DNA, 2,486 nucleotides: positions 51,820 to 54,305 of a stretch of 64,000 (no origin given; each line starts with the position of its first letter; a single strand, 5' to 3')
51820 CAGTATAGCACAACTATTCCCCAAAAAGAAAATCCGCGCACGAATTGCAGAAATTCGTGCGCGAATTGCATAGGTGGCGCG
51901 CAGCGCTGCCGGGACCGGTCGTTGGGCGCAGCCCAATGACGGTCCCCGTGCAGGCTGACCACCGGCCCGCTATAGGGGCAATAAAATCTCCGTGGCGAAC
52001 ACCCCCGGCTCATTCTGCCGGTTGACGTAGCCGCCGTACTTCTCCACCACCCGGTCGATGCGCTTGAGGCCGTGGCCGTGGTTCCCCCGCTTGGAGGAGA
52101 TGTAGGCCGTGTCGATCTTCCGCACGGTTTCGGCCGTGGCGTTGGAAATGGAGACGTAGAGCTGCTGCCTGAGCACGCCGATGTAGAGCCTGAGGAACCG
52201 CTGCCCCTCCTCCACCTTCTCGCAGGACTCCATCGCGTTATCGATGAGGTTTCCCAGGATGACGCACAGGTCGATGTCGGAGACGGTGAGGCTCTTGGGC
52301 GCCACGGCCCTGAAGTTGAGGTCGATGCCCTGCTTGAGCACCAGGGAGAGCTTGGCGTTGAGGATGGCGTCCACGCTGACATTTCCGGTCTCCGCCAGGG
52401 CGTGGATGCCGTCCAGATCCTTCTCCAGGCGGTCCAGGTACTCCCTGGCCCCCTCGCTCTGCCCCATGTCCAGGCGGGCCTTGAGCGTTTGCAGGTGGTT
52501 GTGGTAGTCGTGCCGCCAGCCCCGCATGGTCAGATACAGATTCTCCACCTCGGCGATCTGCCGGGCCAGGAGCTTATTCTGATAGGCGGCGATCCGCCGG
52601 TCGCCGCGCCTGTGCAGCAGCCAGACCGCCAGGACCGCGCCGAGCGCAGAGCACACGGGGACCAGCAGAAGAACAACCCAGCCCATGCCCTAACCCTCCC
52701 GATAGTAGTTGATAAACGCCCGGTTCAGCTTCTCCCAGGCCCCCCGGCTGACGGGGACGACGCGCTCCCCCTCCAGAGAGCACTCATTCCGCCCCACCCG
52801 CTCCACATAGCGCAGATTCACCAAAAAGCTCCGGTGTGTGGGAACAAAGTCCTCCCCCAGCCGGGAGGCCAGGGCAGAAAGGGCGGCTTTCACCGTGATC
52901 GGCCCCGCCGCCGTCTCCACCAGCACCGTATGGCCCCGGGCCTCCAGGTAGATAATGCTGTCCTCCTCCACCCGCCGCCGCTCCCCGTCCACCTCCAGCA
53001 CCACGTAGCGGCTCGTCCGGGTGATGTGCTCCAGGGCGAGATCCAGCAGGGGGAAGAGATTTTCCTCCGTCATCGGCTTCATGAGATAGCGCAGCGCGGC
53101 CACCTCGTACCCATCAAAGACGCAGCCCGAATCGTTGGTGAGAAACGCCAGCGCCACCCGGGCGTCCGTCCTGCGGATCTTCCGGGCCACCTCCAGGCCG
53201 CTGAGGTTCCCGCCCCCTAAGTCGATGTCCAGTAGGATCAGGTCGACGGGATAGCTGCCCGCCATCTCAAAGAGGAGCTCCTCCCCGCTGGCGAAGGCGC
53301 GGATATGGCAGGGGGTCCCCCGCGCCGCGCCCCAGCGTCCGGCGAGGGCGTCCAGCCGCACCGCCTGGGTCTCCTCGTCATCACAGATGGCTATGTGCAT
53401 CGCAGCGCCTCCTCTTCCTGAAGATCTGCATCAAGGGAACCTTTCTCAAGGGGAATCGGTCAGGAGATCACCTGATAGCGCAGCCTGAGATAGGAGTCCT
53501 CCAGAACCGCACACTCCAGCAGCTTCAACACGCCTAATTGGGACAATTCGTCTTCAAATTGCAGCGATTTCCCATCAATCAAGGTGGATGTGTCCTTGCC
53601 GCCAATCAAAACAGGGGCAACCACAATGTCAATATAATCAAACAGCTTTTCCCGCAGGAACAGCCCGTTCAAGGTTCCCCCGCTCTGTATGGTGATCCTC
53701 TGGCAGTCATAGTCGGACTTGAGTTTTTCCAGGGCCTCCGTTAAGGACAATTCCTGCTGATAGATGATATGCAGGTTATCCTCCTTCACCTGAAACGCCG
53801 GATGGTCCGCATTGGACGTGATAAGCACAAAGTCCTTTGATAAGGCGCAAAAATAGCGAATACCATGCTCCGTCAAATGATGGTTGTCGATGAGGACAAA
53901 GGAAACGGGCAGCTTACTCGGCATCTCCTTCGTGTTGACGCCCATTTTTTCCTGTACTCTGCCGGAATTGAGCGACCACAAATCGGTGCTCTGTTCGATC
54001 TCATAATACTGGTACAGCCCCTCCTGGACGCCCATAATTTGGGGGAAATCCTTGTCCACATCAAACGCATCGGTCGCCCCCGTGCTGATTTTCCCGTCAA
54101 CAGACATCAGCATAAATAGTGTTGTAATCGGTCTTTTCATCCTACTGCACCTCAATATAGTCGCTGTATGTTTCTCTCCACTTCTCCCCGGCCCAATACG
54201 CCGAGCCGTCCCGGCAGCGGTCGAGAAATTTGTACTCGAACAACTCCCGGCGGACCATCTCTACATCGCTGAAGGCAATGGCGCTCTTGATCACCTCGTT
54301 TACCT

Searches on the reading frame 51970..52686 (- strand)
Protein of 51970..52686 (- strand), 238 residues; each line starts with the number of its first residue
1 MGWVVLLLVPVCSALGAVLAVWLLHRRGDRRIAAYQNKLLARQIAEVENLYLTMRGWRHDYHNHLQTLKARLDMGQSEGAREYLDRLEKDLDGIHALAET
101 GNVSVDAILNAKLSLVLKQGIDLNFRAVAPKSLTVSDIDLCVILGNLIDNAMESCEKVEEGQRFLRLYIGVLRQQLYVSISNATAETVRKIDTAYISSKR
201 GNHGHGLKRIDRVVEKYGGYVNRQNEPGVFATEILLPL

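Call 10: search_protein_families(library=pfam, proteins=[window:51970-52686:-], max_evalue=0.01)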
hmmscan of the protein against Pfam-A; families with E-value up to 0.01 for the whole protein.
window:51970-52686:- (238 aa): 3 families
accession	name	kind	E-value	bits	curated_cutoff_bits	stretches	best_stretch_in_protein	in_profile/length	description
PF14501.12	HATPase_c_5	-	1.4e-21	76.7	22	1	136-237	2-102/102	GHKL domain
PF14689.11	SPOB_a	-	4.5e-10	39.4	28.1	1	42-91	4-53/62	Sensor_kinase_SpoOB-type, alpha-helical domain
PF02518.31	HATPase_c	-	7.4e-05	23.6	26.4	1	139-229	5-101/111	Histidine kinase-, DNA gyrase B-, and HSP90-like ATPase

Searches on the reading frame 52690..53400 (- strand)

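Call 10: search_protein_families(library=pfam, proteins=[window:52690-53400:-], max_evalue=0.01)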
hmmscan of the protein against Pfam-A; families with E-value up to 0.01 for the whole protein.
window:52690-53400:- (236 aa): 2 families
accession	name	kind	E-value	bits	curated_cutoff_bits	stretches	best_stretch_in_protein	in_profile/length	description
PF04397.21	LytTR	-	5.7e-14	52.6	22.6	1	143-228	5-96/98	LytTr DNA-binding domain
PF00072.30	Response_reg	-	1.4e-10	41.8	30.2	1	3-116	1-107/111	Response regulator receiver domain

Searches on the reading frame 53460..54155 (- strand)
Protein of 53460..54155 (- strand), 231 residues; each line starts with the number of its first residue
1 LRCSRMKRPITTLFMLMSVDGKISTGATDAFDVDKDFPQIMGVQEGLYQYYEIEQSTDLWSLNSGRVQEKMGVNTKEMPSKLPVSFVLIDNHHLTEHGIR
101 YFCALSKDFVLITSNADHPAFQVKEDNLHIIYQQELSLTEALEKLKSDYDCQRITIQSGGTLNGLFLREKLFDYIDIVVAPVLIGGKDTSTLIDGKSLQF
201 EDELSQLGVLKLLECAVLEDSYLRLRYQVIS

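Call 10: search_protein_families(library=pfam, proteins=[window:53460-54155:-], max_evalue=0.01)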
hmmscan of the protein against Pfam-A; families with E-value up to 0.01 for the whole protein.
window:53460-54155:- (231 aa): 1 family
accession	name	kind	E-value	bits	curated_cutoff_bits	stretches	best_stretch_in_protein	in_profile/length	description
PF01872.23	RibD_C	-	2.3e-15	57.4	24.1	1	12-199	4-179/197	RibD C-terminal domain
